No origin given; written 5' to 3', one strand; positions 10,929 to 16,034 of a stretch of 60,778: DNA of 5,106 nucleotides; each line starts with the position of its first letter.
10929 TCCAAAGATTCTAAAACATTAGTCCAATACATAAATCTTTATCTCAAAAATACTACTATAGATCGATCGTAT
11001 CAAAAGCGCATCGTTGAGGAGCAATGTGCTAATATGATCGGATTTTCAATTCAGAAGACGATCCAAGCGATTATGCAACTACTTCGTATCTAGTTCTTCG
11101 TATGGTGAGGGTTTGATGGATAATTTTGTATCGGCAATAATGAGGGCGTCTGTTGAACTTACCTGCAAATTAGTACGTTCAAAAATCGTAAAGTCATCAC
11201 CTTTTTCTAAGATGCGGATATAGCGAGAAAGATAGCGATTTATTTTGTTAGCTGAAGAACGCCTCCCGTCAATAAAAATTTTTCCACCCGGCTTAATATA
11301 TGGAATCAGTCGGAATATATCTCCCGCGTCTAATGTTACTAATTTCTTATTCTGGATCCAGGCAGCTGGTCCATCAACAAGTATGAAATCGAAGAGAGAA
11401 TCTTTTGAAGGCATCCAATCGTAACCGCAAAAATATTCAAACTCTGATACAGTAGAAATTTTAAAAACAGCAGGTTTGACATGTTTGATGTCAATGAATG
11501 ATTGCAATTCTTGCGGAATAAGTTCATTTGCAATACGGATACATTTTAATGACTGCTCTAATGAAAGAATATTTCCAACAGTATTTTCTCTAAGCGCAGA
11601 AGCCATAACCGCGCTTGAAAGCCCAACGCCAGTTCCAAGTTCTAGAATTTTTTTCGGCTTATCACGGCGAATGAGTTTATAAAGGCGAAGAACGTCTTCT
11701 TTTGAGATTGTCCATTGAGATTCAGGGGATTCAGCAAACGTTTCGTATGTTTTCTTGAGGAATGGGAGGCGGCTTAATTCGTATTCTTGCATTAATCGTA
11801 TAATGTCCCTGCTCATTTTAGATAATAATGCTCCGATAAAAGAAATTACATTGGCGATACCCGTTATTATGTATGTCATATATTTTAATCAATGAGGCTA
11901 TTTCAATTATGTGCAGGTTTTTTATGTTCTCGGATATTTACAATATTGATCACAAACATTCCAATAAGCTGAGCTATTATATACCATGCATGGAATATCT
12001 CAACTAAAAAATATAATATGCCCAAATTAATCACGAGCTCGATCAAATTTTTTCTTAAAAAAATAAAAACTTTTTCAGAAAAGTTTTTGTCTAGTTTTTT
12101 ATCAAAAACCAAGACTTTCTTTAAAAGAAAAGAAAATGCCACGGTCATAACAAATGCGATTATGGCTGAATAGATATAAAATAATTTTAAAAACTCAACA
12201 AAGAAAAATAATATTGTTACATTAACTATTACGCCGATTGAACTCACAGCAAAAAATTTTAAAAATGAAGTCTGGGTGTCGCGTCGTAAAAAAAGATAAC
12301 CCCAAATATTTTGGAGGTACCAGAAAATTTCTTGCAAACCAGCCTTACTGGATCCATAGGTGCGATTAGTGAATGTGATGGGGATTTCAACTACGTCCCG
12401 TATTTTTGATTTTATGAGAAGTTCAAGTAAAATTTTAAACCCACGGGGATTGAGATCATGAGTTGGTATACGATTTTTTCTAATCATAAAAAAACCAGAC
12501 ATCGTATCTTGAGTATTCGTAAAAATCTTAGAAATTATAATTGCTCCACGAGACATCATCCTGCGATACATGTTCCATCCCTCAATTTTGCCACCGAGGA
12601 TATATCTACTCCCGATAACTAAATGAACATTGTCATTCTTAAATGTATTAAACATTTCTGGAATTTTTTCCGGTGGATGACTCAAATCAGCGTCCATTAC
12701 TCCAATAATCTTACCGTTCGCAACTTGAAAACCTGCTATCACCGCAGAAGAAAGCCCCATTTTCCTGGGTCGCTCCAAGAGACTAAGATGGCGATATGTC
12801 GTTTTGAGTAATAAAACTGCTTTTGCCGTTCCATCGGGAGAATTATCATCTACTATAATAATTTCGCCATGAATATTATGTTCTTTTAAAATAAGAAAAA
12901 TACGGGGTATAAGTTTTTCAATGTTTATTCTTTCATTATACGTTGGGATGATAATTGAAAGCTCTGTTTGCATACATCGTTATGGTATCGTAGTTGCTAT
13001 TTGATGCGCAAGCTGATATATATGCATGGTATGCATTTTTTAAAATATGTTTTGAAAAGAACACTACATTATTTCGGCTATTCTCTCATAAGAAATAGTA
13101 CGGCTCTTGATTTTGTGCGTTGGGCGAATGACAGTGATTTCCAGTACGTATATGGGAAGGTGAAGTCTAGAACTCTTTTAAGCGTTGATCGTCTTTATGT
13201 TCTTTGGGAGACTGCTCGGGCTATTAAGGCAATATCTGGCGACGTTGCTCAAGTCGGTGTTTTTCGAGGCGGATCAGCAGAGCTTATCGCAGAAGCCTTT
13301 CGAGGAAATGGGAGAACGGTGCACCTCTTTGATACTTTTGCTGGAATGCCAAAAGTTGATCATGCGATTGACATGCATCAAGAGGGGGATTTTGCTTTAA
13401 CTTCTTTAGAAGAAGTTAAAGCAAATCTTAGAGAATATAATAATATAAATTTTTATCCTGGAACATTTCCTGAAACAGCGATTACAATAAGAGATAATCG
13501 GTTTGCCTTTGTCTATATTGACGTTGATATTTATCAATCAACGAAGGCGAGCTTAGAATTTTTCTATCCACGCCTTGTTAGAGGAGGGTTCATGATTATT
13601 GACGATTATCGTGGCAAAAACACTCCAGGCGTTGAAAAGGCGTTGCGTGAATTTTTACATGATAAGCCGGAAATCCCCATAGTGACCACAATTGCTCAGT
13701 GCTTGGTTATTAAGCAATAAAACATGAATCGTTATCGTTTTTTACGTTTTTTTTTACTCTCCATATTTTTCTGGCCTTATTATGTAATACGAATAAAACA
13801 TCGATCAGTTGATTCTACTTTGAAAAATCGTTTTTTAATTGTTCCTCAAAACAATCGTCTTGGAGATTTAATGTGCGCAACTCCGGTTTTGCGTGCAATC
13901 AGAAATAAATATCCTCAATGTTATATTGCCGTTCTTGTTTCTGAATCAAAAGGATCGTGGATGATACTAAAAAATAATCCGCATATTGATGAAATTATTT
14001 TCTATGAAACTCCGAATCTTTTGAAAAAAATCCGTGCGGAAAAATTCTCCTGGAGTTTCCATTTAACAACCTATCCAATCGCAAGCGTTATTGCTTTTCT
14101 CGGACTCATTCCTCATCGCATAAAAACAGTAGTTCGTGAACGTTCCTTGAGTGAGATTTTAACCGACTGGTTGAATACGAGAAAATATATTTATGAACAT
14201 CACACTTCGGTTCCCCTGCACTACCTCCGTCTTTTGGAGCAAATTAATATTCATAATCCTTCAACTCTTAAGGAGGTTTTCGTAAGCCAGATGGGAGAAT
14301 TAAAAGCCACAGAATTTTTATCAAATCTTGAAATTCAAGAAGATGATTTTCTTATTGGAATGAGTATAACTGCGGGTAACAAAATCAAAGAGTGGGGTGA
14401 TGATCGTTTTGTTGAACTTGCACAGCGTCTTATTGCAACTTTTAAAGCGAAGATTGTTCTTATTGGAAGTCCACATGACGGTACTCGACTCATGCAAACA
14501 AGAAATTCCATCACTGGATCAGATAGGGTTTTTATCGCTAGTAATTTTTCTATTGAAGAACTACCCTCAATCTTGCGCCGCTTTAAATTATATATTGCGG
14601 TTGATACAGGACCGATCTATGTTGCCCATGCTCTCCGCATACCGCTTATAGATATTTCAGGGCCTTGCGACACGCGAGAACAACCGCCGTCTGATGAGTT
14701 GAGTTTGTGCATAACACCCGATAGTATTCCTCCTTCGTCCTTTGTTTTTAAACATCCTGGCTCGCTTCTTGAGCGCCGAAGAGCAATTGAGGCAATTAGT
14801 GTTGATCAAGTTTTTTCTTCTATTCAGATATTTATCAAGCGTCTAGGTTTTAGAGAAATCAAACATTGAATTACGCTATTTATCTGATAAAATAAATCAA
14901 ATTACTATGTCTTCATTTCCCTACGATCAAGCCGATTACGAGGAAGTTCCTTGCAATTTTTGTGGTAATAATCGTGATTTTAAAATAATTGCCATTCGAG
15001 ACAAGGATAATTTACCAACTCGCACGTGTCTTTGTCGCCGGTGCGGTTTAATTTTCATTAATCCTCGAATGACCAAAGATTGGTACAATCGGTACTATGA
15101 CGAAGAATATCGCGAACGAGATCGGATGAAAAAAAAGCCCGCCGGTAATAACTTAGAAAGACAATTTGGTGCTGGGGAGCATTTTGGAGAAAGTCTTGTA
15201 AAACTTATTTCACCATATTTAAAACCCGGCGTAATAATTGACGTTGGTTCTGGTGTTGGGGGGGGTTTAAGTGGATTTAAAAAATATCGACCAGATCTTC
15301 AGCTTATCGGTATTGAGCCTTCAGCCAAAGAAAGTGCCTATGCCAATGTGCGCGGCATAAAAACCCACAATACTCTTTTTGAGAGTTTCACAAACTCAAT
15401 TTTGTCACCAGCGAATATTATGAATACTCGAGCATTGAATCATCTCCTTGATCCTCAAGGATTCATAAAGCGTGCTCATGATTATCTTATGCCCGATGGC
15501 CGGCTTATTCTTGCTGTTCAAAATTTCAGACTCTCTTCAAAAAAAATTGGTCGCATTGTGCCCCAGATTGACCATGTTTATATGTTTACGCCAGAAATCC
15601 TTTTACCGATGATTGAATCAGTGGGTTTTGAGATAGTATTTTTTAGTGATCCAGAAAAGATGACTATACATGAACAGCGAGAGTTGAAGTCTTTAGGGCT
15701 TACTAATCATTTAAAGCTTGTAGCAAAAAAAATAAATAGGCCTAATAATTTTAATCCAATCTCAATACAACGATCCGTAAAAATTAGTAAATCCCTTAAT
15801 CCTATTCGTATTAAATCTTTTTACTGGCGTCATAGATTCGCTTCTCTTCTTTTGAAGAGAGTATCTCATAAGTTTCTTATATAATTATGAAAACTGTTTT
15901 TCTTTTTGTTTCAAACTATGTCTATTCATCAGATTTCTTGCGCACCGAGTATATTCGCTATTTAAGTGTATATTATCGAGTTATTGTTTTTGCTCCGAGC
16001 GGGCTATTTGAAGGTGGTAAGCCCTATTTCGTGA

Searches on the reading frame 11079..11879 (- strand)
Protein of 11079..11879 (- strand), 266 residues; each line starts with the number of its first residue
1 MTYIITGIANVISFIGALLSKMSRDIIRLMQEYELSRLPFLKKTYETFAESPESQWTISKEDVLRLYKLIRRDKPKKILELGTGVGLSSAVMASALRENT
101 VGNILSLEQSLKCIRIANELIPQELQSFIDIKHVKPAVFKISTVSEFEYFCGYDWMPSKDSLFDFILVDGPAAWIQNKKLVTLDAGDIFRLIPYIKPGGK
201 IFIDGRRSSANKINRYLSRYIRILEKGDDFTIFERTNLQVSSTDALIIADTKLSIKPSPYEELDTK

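Call 7: search_protein_families(library=pfam, proteins=[window:11079-11879:-], max_evalue=0.001)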
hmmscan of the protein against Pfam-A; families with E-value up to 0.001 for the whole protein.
window:11079-11879:- (266 aa): 3 families
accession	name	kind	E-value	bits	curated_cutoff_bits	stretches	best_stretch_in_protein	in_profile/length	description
PF13578.12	Methyltransf_24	-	2.5e-05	25.5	26.3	1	79-204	1-103/105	Methyltransferase domain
PF01135.25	PCMT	-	2.6e-05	24.5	20.3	1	37-122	30-119/210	Protein-L-isoaspartate(D-aspartate) O-methyltransferase (PCMT)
PF01596.23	Methyltransf_3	-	0.00046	20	22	1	39-123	9-91/204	O-methyltransferase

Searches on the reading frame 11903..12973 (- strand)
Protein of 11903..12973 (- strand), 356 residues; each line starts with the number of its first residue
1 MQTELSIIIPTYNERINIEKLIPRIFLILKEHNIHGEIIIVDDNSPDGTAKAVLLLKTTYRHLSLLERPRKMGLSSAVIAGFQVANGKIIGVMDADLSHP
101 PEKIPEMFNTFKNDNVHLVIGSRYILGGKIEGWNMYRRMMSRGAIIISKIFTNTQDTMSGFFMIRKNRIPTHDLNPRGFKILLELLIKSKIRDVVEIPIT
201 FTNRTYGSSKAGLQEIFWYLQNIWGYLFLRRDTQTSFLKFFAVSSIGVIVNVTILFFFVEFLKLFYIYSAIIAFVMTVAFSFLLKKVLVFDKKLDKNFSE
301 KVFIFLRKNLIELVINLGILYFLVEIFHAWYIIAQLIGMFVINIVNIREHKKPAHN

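Call 7: search_protein_families(library=pfam, proteins=[window:11903-12973:-], max_evalue=0.001)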
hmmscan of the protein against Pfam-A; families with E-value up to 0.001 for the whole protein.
window:11903-12973:- (356 aa): 4 families
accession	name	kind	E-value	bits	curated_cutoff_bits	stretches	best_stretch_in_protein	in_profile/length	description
PF00535.33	Glycos_transf_2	-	2.3e-30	106.2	23.3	1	6-166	1-161/168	Glycosyl transferase family 2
PF04138.20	GtrA_DPMS_TM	-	4e-15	56.5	26.1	1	239-346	1-108/117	GtrA/DPMS, transmembrane domain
PF13641.12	Glyco_tranf_2_3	-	0.00012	22.6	27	1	5-123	3-123/230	Glycosyltransferase like family 2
PF10111.15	Glyco_tranf_2_2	-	0.00048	20.2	27.3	1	6-111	1-106/276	Glycosyltransferase like family 2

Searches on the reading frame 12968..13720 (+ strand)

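Call 7: search_protein_families(library=pfam, proteins=[window:12968-13720:+], max_evalue=0.001)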
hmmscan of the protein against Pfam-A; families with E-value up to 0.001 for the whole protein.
window:12968-13720:+ (250 aa): 2 families
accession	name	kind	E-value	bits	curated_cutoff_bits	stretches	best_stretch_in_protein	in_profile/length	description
PF05711.17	TylF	-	1.7e-26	93.5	23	1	74-232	74-245/264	Macrocin-O-methyltransferase (TylF)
PF13578.12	Methyltransf_24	-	4.8e-11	43.9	26.3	1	95-214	2-105/105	Methyltransferase domain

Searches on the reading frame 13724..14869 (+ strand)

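Call 7: search_protein_families(library=pfam, proteins=[window:13724-14869:+], max_evalue=0.001)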
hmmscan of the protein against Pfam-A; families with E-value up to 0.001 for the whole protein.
window:13724-14869:+ (381 aa): 1 family
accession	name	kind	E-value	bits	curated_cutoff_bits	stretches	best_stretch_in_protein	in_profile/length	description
PF01075.23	Glyco_transf_9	-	5.9e-13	49.2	22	1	100-326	5-223/247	Glycosyltransferase family 9 (heptosyltransferase)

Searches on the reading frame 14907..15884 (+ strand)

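Call 7: search_protein_families(library=pfam, proteins=[window:14907-15884:+], max_evalue=0.001)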
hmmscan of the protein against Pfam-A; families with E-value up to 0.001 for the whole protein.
window:14907-15884:+ (325 aa): 3 families
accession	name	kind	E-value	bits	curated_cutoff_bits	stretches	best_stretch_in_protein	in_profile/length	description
PF13489.12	Methyltransf_23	-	1.1e-10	42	27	1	98-244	13-162/164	Methyltransferase domain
PF08242.18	Methyltransf_12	-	9.2e-05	23.5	30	1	111-200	1-98/98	Methyltransferase domain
PF08241.18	Methyltransf_11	-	0.00059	20.9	21.2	0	111-202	1-95/95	Methyltransferase domain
